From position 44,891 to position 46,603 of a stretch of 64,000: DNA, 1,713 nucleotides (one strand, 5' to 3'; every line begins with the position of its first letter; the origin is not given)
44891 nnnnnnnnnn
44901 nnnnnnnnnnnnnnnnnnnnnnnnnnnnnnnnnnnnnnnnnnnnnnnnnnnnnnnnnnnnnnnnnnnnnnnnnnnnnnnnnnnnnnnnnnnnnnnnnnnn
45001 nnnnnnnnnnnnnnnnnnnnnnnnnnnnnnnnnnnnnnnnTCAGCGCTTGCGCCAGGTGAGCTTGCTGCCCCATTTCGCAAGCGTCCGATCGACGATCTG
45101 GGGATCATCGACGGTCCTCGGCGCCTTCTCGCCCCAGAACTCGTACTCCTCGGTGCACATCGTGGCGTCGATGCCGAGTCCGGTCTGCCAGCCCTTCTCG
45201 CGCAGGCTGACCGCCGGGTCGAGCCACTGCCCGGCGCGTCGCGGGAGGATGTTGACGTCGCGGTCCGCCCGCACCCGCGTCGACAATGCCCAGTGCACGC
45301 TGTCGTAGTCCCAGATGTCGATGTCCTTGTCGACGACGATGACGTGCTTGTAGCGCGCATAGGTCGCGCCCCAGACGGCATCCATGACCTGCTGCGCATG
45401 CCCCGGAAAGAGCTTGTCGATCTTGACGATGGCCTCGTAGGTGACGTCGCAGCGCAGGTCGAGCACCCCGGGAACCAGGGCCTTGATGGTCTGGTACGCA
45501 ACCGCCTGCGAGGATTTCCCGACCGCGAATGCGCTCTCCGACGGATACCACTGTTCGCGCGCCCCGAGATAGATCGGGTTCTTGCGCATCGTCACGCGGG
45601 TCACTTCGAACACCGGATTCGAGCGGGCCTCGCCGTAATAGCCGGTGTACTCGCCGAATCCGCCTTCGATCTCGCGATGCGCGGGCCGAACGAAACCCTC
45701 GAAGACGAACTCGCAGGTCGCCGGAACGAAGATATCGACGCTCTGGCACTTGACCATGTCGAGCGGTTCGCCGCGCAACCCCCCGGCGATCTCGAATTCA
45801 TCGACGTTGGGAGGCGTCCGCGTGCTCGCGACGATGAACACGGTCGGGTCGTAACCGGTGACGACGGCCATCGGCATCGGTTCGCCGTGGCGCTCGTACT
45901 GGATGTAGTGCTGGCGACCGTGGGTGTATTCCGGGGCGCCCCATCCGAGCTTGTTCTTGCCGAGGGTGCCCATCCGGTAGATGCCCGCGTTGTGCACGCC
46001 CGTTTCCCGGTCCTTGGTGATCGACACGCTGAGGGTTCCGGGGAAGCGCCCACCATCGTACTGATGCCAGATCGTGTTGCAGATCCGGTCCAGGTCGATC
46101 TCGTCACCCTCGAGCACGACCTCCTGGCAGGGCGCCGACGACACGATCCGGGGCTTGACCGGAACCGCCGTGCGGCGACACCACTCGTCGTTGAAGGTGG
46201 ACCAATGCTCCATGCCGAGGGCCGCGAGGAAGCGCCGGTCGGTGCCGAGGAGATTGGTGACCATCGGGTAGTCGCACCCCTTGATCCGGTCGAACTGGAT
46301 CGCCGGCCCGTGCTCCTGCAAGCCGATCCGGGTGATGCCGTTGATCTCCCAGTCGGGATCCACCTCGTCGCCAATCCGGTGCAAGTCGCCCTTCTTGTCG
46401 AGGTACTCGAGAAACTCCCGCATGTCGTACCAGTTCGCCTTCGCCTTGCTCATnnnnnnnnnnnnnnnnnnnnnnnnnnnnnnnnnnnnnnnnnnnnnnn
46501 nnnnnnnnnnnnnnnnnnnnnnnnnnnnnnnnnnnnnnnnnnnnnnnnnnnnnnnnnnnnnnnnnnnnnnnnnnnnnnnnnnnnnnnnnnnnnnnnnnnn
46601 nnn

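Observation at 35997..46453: UbiD/UbiX + HyuA/HyuB + acyl-CoA ligase + NitT/TauT ABC importer in one operon: candidate undescribed (hetero)aromatic acid (de)carboxylation pathway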

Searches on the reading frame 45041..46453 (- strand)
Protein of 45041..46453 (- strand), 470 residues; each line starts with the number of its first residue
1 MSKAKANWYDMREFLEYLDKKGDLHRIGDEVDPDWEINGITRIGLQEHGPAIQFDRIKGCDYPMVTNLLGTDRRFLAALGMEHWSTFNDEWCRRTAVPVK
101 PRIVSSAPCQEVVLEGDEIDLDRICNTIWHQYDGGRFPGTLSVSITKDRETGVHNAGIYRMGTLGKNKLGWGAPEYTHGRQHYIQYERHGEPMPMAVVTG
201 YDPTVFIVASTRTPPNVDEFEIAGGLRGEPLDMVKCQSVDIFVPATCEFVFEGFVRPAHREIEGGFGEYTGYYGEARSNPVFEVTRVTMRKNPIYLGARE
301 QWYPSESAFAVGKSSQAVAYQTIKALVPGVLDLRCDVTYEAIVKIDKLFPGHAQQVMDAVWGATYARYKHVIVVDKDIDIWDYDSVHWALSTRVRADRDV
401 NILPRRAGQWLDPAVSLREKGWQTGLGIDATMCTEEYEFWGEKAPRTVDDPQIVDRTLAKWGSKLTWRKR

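Call 8: search_protein_families(library=pfam, proteins=[window:45041-46453:-])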
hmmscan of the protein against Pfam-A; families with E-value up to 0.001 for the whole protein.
window:45041-46453:- (470 aa): 3 families
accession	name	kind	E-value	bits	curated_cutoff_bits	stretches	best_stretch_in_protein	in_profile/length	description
PF01977.22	UbiD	-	4.5e-64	215.9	23.3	1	104-296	3-199/206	3-octaprenyl-4-hydroxybenzoate carboxy-lyase Rift-related domain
PF20696.2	UbiD_C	-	4.5e-25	88.5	24.2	1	317-430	9-127/127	3-octaprenyl-4-hydroxybenzoate carboxy-lyase C-terminal domain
PF20695.2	UbiD_N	-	1.2e-18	67.3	24.3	1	15-87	1-71/78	3-octaprenyl-4-hydroxybenzoate carboxy-lyase N-terminal domain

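Call 9: search_protein_families(library=ncbifam, proteins=[window:45041-46453:-])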
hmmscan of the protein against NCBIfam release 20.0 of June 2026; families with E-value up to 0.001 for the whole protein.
window:45041-46453:- (470 aa): 7 families
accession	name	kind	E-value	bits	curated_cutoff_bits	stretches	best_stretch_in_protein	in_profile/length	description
TIGR00148.1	TIGR00148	subfamily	1.2e-100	337.3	244.85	1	11-432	1-437/438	UbiD family decarboxylase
TIGR03701.1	mena_SCO4490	equivalog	2.4e-84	283.6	495.9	2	99-404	107-415/433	menaquinone biosynthesis decarboxylase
NF041204.1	VdcC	exception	2e-80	270.5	650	1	10-434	3-439/467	non-oxidative hydroxyarylic acid decarboxylases subunit C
NF008175.0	PRK10922.1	equivalog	5.9e-69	232.9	788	2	102-461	123-485/497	4-hydroxy-3-polyprenylbenzoate decarboxylase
TIGR02724.1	phenyl_P_beta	equivalog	2.9e-55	187.5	468.95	1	10-431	2-440/472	phenylphosphate carboxylase subunit beta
TIGR02723.1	phenyl_P_alpha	equivalog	2.1e-47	161.9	564.6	1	10-422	9-432/485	phenylphosphate carboxylase subunit alpha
NF041219.1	BagN_FevL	exception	4.5e-44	150.8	1000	1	5-296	14-321/502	bagremycin/ferroverdin biosynthesis UbiD family decarboxylase BagN/FevL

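Call 10: find_encoding_contigs(protein=window:45041-46453:-, flank=10000, max_places=6)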
Protein window:45041-46453:- (470 aa): 3 contigs read that carry it; 3 places shown.
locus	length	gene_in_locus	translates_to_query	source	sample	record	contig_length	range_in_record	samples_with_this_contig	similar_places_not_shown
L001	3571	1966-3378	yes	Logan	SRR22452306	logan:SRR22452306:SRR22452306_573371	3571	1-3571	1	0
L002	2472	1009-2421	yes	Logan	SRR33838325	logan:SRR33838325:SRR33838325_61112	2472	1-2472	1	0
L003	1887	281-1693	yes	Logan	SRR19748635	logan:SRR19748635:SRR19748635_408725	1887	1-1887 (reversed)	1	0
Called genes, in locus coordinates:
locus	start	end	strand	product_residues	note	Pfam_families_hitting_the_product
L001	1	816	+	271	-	?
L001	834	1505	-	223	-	PF00440:TetR_N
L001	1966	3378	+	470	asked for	PF20695:UbiD_N, PF01977:UbiD, PF20696:UbiD_C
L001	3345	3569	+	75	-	?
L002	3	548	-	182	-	?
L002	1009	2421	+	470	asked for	PF20695:UbiD_N, PF01977:UbiD, PF20696:UbiD_C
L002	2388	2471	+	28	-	?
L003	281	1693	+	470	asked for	PF20695:UbiD_N, PF01977:UbiD, PF20696:UbiD_C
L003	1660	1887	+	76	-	?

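Call 11: find_homologous_proteins(query=window:45041-46453:-, max_evalue=1e-30)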
Query window:45041-46453:- (470 aa): 1814 proteins with E <= 1e-30 among 8000 candidates; the best 120 are listed.
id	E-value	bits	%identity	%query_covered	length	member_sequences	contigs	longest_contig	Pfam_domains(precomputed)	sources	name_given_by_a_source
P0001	0.0e+0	1023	91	99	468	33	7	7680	PF20696.3,PF01977.23,PF20695.3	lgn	-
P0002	2.7e-287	972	86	99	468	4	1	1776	PF20696.3,PF01977.23,PF20695.3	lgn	-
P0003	4.8e-264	895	80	99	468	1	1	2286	PF20696.3,PF01977.23,PF20695.3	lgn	-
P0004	3.3e-263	892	79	99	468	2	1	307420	PF20696.3,PF01977.23,PF20695.3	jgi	-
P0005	7.6e-263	891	80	99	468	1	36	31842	PF20696.3,PF01977.23,PF20695.3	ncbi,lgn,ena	-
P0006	1.0e-262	890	80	99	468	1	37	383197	PF20696.3,PF01977.23,PF20695.3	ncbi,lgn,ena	ncbi:MAG: UbiD family decarboxylase [Burkholderiales bacterium]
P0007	1.2e-262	890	80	99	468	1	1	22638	PF20696.3,PF01977.23,PF20695.3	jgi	-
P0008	2.3e-262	889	79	99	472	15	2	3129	PF20696.3,PF01977.23,PF20695.3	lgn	-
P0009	3.5e-262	889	79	99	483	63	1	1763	PF20696.3,PF01977.23,PF20695.3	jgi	jgi:4-hydroxy-3-polyprenylbenzoate decarboxylase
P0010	3.5e-262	889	80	98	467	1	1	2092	PF20696.3,PF01977.23,PF20695.3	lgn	-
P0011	7.0e-262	888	80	99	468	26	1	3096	PF20696.3,PF01977.23,PF20695.3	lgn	-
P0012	7.3e-262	888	79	99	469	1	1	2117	PF20696.3,PF01977.23,PF20695.3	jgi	jgi:UbiD family decarboxylase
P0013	2.4e-261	886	79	99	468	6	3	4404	PF20696.3,PF01977.23,PF20695.3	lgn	-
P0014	1.6e-260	883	78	99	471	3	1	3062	PF20696.3,PF01977.23,PF20695.3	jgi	jgi:4-hydroxy-3-polyprenylbenzoate decarboxylase/2,5-furandicarboxylate decarboxylase 1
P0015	3.7e-260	882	78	99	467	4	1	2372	PF20696.3,PF01977.23,PF20695.3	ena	-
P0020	2.3e-258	876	77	99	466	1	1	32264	PF20696.3,PF01977.23,PF20695.3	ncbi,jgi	ncbi:MAG: UbiD family decarboxylase [Desulfobacteraceae bacterium]|jgi:UbiD family decarboxylase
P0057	6.9e-239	812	71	100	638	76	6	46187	PF20696.3,PF01977.23,PF06240.20,PF20695.3,PF10604.16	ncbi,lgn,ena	-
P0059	5.5e-238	809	72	98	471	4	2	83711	PF20696.3,PF01977.23,PF20695.3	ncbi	ncbi:MAG: UbiD family decarboxylase [Bacillota bacterium]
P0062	1.9e-236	804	70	99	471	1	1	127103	PF20696.3,PF01977.23,PF20695.3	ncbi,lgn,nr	ncbi:MAG: UbiD family decarboxylase [Acidobacteria bacterium]|nr:UbiD family decarboxylase [Acidobac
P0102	1.0e-182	627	57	97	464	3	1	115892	PF20696.3,PF01977.23,PF20695.3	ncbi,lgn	-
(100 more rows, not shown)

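Call 14: find_related_loci(query=A1, collection=genome_contigs, flank=10000)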
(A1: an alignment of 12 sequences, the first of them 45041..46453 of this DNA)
Query A1 (470 aa) in genome_contigs; peptide patterns used: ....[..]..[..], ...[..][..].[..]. (x = any residue, [..] = any of these).
129 stretches matched a pattern; 46 encode a relative of the query (tblastn E <= 1e-3); 46 distinct loci.
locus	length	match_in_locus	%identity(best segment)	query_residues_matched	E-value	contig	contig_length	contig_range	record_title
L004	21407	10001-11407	89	2-470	0e+0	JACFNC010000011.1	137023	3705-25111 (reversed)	MAG: Rhodospirillales bacterium isolate BROCD014 NODE_143_length_137023_cov_27.709706, whole genome shotgun sequence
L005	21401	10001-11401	88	3-469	0e+0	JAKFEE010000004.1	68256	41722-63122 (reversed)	MAG: Rhodospirillaceae bacterium isolate LC065 contig-124_225, whole genome shotgun sequence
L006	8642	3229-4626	80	4-469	0e+0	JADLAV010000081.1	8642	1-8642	MAG: Burkholderiales bacterium isolate SJ14 c_000001824943, whole genome shotgun sequence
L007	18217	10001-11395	80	5-469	0e+0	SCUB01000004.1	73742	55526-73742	MAG: Xanthobacteraceae bacterium isolate FW602_bin.18 FW602_bin.18-16247, whole genome shotgun sequence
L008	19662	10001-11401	79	4-470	0e+0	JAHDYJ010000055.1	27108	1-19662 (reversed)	MAG: Burkholderiales bacterium isolate PRO12 NODE_2679_length_27108_cov_6.985917, whole genome shotgun sequence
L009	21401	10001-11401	80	4-470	0e+0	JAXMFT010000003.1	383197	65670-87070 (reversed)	MAG: Burkholderiales bacterium isolate STL-PRO94 C3.35.fa-3, whole genome shotgun sequence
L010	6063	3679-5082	79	7-470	0e+0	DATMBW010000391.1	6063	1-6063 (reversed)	MAG TPA_asm: Ramlibacter sp. isolate SMAG_U13364 k141_424307, whole genome shotgun sequence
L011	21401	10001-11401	80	4-470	0e+0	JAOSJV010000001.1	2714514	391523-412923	MAG: Burkholderiales bacterium isolate FR_12 FR-Burkholderiales-1_s1, whole genome shotgun sequence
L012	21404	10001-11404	76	2-469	0e+0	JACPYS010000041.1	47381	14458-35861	MAG: Betaproteobacteria bacterium isolate NC_groundwater_869_Pr1_S2p5_64_25 Montesol18_S2p5_coassembly_scaffold_652857,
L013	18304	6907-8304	77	2-467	0e+0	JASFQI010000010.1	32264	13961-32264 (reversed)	MAG: Desulfobacteraceae bacterium isolate D0819S20remetaG_Bin_281 D0819S20remetaG_FD_scaffold_156_c1, whole genome shotg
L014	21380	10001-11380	75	6-465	0e+0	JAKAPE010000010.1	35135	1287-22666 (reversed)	MAG: Proteobacteria bacterium isolate YF1.bin4 NODE_1199_length_35135_cov_1.843836, whole genome shotgun sequence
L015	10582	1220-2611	74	4-467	0e+0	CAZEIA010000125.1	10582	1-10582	MAG TPA_asm: uncultured Desulfobacterales bacterium isolate SRP332253_co1_250 genome assembly, contig: NODE_10546_length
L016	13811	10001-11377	74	4-462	0e+0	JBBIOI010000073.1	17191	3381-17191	MAG: Deltaproteobacteria bacterium isolate TCS170221_bin_276 NODE_2790_length_17191_cov_2.76143, whole genome shotgun se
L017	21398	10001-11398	75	4-469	0e+0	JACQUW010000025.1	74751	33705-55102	MAG: Deltaproteobacteria bacterium isolate NC_groundwater_1447_Ag_S-0.65um_55_23 S_p65_S5_coassembly_k141_318871, whole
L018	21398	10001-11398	73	4-469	0e+0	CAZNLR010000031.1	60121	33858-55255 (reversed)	MAG TPA_asm: uncultured Rhodospirillaceae bacterium isolate SRP200020_co5_401 genome assembly, contig: NODE_712_length_6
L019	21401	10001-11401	73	1-467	0e+0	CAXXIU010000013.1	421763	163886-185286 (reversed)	MAG: Desulfomonilaceae bacterium isolate 24c7a18b-b8c2-4fbd-b8d1-4b4dc3bc9637 genome assembly, contig: contig_13, whole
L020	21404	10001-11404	72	2-469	0e+0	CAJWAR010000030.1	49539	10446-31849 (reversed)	MAG TPA_asm: uncultured Rhodospirillaceae bacterium isolate ERR599062_bin.37_MetaBAT_v2.12.1_MAG genome assembly, contig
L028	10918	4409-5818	66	1-468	0e+0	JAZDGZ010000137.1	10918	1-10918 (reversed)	MAG: Pseudomonadota bacterium isolate MEGAHIT-group-0.292 k141_14976800, whole genome shotgun sequence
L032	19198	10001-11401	72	2-468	0e+0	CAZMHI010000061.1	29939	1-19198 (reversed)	MAG TPA_asm: uncultured Rhodospirillaceae bacterium isolate SRP077602_co11_112 genome assembly, contig: NODE_1321_length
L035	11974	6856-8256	74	1-467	0e+0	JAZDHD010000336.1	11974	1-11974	MAG: Pseudomonadota bacterium isolate MEGAHIT-group-0.299 k141_1612831, whole genome shotgun sequence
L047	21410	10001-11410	66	1-468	0e+0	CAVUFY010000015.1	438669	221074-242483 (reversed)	MAG: uncultured delta proteobacterium isolate MFD02416.bin.2.150 genome assembly, contig: contig_69522, whole genome sho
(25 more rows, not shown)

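Call 27: search_solved_structures(query=window:45041-46453:-, max_evalue=0.00001)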
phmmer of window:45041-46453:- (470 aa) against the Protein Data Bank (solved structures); distinct sequences matched with E-value up to 0.00001: 40.
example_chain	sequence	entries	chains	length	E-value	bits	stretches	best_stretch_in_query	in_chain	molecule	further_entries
6h6x_B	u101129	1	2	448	1.7e-68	234.8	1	10-432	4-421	3-polyprenyl-4-hydroxybenzoate decarboxylase and related decarboxylases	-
6h6v_A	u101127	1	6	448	1.1e-67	232.2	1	10-432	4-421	3-polyprenyl-4-hydroxybenzoate decarboxylase and related decarboxylases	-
2idb_A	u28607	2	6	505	1.6e-62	215.2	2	103-461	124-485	3-octaprenyl-4-hydroxybenzoate carboxy-lyase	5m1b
5m1c_A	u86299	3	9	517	1.6e-62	215.1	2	103-461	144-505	3-octaprenyl-4-hydroxybenzoate carboxy-lyase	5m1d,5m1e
7pda_A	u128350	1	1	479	7.5e-54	186.5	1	8-446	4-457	UbiD family decarboxylase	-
7ae4_A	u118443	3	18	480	9.1e-53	182.9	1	8-432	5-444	Phenolic acid decarboxylase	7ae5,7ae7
6da6_A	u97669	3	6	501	1.5e-41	146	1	9-395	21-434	UbiD-like decarboxylase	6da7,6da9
7nf0_A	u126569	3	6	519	4.2e-36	128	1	11-439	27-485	Ferulic acid decarboxylase 1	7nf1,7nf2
9gqr_A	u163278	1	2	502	8.5e-35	123.7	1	11-395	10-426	decarboxylase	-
7ney_A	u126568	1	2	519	2.4e-34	122.2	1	10-438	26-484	Ferulic acid decarboxylase 1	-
5o3m_A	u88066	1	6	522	2.5e-34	122.1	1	10-428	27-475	Protocatechuate decarboxylase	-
4ip2_A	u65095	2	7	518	8.9e-34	120.3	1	9-421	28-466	Aromatic Acid Decarboxylase | PA0254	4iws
7abn_D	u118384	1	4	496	9.7e-34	120.2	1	9-422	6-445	UbiD-like decarboxylase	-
7abo_C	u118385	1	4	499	9.9e-34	120.2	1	9-421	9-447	UbiD-like decarboxylase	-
5ny5_A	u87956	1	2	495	3.1e-31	111.9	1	30-428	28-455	3,4-dihydroxybenzoate decarboxylase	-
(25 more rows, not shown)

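Call 31: find_encoding_contigs(protein=P0062, flank=10000, max_places=1)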
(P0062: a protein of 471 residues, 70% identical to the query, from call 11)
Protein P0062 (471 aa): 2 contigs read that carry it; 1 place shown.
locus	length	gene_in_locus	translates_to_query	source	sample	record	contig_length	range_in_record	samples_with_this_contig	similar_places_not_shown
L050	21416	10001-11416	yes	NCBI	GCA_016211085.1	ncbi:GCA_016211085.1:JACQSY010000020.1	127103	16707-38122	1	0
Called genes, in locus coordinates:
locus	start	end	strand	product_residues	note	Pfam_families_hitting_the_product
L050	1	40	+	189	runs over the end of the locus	PF07638:Sigma70_ECF (faint), PF04542:Sigma70_r2, PF08281:Sigma70_r4_2, PF04545:Sigma70_r4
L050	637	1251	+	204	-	-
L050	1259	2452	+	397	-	PF03054:tRNA_Me_trans, PF20259:tRNA_Me_trans_M, PF20258:tRNA_Me_trans_C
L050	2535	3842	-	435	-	PF02133:Transp_cyt_pur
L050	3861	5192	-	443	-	PF00501:AMP-binding (weak), PF14535:AMP-binding_C_2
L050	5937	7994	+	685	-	PF05378:Hydant_A_N, PF01968:Hydantoinase_A, PF19278:Hydant_A_C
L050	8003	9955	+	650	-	PF02538:Hydantoinase_B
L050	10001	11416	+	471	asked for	PF20695:UbiD_N, PF01977:UbiD, PF20696:UbiD_C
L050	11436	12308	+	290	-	PF00941:FAD_binding_5, PF03450:CO_deh_flav_C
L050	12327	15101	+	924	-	PF01799:Fer2_2, PF01315:Ald_Xan_dh_C, PF02738:MoCoBD_1, PF20256:MoCoBD_2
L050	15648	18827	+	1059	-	PF13620:CarboxypepD_reg, PF07715:Plug (weak), PF25183:OMP_b-brl_4, PF00593:TonB_dep_Rec_b-barrel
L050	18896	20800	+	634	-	PF07969:Amidohydro_3, PF01979:Amidohydro_1 (weak)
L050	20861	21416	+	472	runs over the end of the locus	-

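Call 32: find_encoding_contigs(protein=P0059, flank=10000, max_places=1)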
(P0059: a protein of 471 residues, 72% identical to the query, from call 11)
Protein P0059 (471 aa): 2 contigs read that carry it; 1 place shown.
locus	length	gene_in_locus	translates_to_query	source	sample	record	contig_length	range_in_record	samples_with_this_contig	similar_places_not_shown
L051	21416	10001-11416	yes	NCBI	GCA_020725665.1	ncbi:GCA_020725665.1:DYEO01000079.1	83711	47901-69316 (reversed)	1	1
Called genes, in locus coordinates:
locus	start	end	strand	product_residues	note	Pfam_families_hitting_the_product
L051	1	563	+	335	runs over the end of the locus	PF02653:BPD_transp_2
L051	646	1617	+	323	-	PF00532:Peripla_BP_1, PF13407:Peripla_BP_4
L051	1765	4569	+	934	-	PF01590:GAF, PF13185:GAF_2, PF13492:GAF_3, PF01590:GAF, PF13185:GAF_2, PF17853:GGDEF_2, PF13556:HTH_30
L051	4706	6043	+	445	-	PF00501:AMP-binding (weak), PF14535:AMP-binding_C_2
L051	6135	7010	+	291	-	PF00941:FAD_binding_5, PF03450:CO_deh_flav_C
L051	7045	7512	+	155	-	PF00111:Fer2, PF01799:Fer2_2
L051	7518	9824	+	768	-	PF01315:Ald_Xan_dh_C, PF02738:MoCoBD_1, PF20256:MoCoBD_2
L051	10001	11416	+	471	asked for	PF20695:UbiD_N, PF01977:UbiD, PF20696:UbiD_C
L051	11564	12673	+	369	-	PF03480:DctP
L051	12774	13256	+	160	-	PF04290:DctQ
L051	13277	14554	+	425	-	PF06808:DctM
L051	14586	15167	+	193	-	PF02441:Flavoprotein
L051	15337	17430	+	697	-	PF04879:Molybdop_Fe4S4, PF00384:Molybdopterin, PF01568:Molydop_binding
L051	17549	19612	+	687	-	PF05378:Hydant_A_N, PF01968:Hydantoinase_A, PF19278:Hydant_A_C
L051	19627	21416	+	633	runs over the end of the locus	PF02538:Hydantoinase_B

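Call 33: find_encoding_contigs(protein=P0057, flank=10000, max_places=2)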
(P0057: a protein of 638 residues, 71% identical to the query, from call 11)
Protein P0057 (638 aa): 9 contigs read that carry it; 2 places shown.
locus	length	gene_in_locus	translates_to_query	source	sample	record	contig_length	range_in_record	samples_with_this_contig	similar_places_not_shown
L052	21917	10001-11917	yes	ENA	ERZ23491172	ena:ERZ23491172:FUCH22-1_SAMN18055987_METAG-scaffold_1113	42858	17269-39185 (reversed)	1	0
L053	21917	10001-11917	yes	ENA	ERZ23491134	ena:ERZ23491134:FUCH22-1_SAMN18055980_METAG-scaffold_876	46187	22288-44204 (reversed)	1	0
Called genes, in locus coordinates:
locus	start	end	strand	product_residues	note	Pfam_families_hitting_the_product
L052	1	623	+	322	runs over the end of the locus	PF12838:Fer4_7, PF13484:Fer4_16 (weak)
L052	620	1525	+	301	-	PF00135:COesterase (weak), PF20434:BD-FAE, PF07859:Abhydrolase_3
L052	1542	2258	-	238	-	PF00005:ABC_tran, PF13304:AAA_21 (weak)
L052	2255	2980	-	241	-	PF00005:ABC_tran, PF12399:BCA_ABC_TP_C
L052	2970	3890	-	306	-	PF02653:BPD_transp_2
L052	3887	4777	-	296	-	PF02653:BPD_transp_2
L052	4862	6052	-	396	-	PF13433:Peripla_BP_5, PF13458:Peripla_BP_6, PF01094:ANF_receptor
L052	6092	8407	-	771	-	PF01315:Ald_Xan_dh_C, PF02738:MoCoBD_1, PF20256:MoCoBD_2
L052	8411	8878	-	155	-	PF00111:Fer2 (weak), PF13085:Fer2_3 (weak), PF01799:Fer2_2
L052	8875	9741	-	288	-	PF00941:FAD_binding_5, PF03450:CO_deh_flav_C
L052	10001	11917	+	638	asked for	PF06240:COXG, PF10604:Polyketide_cyc2 (weak), PF20695:UbiD_N, PF01977:UbiD, PF20696:UbiD_C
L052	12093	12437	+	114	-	-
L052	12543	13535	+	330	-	PF01073:3Beta_HSD, PF01370:Epimerase, PF02719:Polysacc_synt_2, PF04321:RmlD_sub_bind, PF13460:NAD_binding_10 (weak), PF16363:GDP_Man_Dehyd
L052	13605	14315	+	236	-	PF00596:Aldolase_II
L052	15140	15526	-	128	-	PF12973:Cupin_7 (weak)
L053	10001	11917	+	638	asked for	PF06240:COXG, PF10604:Polyketide_cyc2 (weak), PF20695:UbiD_N, PF01977:UbiD, PF20696:UbiD_C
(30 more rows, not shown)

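Call 34: find_encoding_contigs(protein=P0020, flank=10000, max_places=1)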
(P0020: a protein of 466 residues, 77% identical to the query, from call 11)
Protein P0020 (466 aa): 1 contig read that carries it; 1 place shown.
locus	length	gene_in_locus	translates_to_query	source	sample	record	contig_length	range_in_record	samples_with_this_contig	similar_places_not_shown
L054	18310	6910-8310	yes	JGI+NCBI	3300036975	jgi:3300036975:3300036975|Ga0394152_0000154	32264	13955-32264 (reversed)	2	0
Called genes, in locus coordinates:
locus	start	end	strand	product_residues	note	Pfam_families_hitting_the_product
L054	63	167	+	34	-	-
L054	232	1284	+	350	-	PF02653:BPD_transp_2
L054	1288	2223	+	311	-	PF02653:BPD_transp_2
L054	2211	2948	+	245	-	PF00005:ABC_tran, PF12399:BCA_ABC_TP_C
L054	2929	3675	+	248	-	PF00005:ABC_tran, PF13304:AAA_21 (weak)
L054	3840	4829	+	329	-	PF03480:DctP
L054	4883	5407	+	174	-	PF04290:DctQ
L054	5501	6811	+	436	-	PF03600:CitMHS (weak), PF06808:DctM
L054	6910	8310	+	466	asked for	PF20695:UbiD_N, PF01977:UbiD, PF20696:UbiD_C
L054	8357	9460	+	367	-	PF00037:Fer4 (faint), PF12837:Fer4_6 (faint), PF13237:Fer4_10, PF14697:Fer4_21 (weak), PF12838:Fer4_7, PF13187:Fer4_9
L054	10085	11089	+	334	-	PF03480:DctP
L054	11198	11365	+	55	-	-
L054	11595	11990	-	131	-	-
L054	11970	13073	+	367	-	PF06808:DctM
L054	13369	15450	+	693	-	PF04879:Molybdop_Fe4S4, PF00384:Molybdopterin, PF01568:Molydop_binding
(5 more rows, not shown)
